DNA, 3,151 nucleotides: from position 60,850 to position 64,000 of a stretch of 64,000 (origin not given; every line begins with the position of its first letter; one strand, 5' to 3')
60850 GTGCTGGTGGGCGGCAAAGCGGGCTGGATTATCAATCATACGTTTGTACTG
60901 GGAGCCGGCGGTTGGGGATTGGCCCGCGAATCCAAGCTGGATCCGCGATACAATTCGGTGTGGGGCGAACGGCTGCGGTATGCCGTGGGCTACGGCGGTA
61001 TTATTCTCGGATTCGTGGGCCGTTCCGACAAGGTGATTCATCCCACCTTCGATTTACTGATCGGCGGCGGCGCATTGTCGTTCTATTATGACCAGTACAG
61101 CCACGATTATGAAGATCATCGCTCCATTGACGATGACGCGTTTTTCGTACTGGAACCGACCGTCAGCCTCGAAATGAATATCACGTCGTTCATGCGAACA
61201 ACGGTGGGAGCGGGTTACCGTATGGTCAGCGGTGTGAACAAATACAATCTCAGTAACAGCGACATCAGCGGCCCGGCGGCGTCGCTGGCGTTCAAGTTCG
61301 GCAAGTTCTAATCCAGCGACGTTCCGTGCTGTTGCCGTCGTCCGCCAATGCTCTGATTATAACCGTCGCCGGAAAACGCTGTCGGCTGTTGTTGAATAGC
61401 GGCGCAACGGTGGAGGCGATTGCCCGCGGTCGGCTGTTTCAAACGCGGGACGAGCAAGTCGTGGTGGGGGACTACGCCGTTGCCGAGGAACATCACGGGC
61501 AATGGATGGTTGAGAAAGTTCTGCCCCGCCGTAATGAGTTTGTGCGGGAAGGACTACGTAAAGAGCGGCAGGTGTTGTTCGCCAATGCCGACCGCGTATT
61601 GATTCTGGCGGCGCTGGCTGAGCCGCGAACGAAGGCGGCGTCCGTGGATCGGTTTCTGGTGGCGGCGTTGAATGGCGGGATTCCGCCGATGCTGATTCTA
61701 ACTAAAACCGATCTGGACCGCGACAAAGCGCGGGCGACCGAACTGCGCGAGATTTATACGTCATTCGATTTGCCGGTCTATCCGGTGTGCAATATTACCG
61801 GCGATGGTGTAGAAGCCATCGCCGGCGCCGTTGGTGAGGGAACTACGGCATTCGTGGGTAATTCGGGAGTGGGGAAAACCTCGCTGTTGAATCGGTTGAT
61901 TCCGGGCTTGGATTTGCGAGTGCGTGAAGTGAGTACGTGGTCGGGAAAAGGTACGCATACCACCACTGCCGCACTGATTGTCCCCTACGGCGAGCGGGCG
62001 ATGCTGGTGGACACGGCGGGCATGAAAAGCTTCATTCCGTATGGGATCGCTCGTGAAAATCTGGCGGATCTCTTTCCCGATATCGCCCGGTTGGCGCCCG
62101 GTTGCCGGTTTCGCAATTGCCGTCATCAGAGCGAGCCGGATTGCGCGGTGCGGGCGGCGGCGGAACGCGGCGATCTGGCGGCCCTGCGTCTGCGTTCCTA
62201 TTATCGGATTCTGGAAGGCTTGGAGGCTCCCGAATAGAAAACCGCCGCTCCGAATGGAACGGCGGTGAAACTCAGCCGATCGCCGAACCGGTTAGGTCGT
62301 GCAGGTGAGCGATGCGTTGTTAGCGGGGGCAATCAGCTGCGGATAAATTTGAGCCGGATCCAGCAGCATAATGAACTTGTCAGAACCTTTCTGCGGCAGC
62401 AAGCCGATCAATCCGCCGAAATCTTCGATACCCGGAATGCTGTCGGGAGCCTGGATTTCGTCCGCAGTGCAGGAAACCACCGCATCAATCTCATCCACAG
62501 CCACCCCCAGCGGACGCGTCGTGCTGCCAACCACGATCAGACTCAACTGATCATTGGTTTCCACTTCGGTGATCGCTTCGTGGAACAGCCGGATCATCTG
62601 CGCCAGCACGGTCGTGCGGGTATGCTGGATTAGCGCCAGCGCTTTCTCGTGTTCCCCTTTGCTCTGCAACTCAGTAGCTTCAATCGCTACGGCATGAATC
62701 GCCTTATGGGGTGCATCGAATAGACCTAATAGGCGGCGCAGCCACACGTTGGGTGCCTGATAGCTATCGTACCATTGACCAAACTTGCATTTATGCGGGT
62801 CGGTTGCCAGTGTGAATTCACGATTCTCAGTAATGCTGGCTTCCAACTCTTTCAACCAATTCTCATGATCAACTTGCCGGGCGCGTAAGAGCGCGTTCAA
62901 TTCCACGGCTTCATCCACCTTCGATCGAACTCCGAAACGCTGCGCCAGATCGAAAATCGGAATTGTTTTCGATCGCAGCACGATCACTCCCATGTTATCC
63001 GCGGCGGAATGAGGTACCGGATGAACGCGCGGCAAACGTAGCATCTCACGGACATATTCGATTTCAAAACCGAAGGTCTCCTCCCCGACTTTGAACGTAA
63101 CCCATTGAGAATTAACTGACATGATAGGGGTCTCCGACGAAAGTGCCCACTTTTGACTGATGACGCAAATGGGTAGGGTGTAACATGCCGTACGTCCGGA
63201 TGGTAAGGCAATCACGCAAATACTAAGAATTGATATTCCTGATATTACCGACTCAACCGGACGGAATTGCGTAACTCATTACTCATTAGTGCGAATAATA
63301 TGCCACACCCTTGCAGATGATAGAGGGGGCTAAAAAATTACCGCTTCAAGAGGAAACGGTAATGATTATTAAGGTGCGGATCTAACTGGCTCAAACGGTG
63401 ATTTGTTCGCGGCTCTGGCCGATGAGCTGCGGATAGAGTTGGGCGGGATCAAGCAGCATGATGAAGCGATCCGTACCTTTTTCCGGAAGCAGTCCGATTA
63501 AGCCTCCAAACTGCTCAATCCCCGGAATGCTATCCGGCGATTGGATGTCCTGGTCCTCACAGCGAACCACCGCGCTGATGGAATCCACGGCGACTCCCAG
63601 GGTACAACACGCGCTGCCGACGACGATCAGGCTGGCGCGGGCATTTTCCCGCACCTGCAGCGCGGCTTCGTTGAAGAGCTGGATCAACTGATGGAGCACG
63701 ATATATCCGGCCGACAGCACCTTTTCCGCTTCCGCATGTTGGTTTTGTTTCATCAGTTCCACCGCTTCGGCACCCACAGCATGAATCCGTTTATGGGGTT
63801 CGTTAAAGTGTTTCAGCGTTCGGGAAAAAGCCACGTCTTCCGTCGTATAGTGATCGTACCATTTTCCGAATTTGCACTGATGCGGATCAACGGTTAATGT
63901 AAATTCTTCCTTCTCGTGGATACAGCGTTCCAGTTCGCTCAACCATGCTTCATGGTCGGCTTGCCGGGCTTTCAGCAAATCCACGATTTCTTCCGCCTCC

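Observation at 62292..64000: CheW domain interrupted by an inserted CZB zinc-sensing domain, in two tandem paralogs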

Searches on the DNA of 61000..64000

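Call 60: search_rna_families(source=window, start=61000, end=64000, threshold=evalue, max_evalue=0.1)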
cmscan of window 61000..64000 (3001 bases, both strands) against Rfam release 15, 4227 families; matches with E-value up to 0.1: 0.
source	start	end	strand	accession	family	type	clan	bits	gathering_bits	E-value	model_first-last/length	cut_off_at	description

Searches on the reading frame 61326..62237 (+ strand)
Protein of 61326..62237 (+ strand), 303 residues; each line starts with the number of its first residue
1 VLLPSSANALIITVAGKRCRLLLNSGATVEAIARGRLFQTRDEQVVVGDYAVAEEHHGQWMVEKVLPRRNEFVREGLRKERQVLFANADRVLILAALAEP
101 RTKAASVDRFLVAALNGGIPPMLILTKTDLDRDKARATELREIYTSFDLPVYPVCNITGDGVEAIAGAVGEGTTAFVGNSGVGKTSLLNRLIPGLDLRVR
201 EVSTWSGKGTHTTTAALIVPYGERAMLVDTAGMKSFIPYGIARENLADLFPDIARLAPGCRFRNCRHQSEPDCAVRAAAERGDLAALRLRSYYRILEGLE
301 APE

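Call 33: search_protein_families(library=pfam, proteins=[window:61326-62237:+], max_evalue=0.001)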
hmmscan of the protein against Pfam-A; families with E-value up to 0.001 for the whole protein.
window:61326-62237:+ (303 aa): 3 families
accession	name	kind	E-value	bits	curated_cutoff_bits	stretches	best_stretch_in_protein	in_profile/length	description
PF03193.22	RsgA_GTPase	-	2.6e-43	148.3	30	1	65-236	1-171/174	RsgA GTPase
PF01926.29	MMR_HSR1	-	2.1e-07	31.5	21.9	1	174-234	2-58/113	50S ribosome-binding GTPase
PF02421.24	FeoB_N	-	2.2e-06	27.7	27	1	174-239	3-63/156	Ferrous iron transport protein B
